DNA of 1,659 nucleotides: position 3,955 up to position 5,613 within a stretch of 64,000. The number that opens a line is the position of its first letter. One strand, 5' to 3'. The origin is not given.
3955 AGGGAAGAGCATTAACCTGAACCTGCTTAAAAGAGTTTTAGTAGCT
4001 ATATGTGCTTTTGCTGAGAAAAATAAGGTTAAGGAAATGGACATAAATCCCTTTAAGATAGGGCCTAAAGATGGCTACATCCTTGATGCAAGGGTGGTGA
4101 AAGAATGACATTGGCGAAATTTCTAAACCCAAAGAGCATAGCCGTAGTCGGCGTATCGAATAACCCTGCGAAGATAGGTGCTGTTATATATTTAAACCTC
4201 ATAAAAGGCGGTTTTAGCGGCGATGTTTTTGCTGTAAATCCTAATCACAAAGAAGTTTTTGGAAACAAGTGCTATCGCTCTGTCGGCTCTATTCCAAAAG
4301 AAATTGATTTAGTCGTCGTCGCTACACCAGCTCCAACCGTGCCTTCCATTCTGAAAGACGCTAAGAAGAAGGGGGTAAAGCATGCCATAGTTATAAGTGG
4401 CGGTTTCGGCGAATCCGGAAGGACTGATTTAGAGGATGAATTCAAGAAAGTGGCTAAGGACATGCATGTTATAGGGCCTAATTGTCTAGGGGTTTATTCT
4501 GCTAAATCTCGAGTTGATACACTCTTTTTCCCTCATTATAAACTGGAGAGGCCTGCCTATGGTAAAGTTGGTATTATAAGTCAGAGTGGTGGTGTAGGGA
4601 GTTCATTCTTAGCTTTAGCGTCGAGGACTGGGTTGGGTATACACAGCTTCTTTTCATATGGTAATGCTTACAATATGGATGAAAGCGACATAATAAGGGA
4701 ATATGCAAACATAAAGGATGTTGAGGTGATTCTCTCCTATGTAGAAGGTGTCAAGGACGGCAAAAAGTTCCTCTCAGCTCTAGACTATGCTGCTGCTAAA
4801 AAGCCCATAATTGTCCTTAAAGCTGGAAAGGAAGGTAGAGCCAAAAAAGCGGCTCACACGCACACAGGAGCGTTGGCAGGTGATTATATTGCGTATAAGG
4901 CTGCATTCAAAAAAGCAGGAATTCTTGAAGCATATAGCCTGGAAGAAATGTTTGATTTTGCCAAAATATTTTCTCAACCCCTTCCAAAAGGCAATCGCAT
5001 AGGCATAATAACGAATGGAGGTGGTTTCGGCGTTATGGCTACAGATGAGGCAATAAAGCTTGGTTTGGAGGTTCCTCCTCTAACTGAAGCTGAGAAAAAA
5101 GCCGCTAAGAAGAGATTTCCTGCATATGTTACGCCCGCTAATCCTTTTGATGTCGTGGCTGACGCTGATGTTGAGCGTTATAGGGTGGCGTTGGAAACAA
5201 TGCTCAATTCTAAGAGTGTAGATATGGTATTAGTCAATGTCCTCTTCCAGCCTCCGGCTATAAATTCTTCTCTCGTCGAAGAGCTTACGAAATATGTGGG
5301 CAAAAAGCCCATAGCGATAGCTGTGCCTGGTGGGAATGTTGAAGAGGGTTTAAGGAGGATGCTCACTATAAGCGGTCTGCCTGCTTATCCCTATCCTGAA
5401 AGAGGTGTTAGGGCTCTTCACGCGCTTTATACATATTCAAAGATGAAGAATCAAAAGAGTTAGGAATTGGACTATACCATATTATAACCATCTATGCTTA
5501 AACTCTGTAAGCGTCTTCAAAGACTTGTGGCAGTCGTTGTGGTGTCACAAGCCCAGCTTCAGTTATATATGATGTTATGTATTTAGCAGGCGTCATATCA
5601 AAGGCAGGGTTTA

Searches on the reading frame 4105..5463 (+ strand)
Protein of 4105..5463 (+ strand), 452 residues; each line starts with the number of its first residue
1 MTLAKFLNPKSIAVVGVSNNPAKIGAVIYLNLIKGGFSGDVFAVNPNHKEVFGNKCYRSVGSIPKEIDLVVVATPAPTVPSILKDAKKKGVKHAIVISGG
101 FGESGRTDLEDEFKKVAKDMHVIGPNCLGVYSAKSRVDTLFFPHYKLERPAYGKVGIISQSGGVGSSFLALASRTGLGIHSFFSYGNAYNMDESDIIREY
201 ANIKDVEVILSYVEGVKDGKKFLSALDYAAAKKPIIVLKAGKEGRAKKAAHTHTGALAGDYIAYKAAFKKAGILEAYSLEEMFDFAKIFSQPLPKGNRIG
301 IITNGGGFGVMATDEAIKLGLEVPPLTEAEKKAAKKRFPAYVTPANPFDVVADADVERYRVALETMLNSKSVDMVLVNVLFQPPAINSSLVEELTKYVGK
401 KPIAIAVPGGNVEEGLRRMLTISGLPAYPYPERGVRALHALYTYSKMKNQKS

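Call 83: search_protein_families(library=pfam, proteins=[window:4105-5463:+], max_evalue=0.00001)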
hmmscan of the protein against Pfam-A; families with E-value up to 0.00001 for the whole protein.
window:4105-5463:+ (452 aa): 3 families
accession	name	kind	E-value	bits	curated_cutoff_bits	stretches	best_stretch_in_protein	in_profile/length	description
PF13607.11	Succ_CoA_lig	-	3.9e-44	150.2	27.4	1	153-289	2-138/138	Succinyl-CoA ligase like flavodoxin domain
PF13380.12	CoA_binding_2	-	3.1e-25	89.3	22.8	1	10-131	1-114/116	CoA binding domain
PF02629.25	CoA_binding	-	1.4e-10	42.2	22.3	1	9-98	3-95/97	CoA binding domain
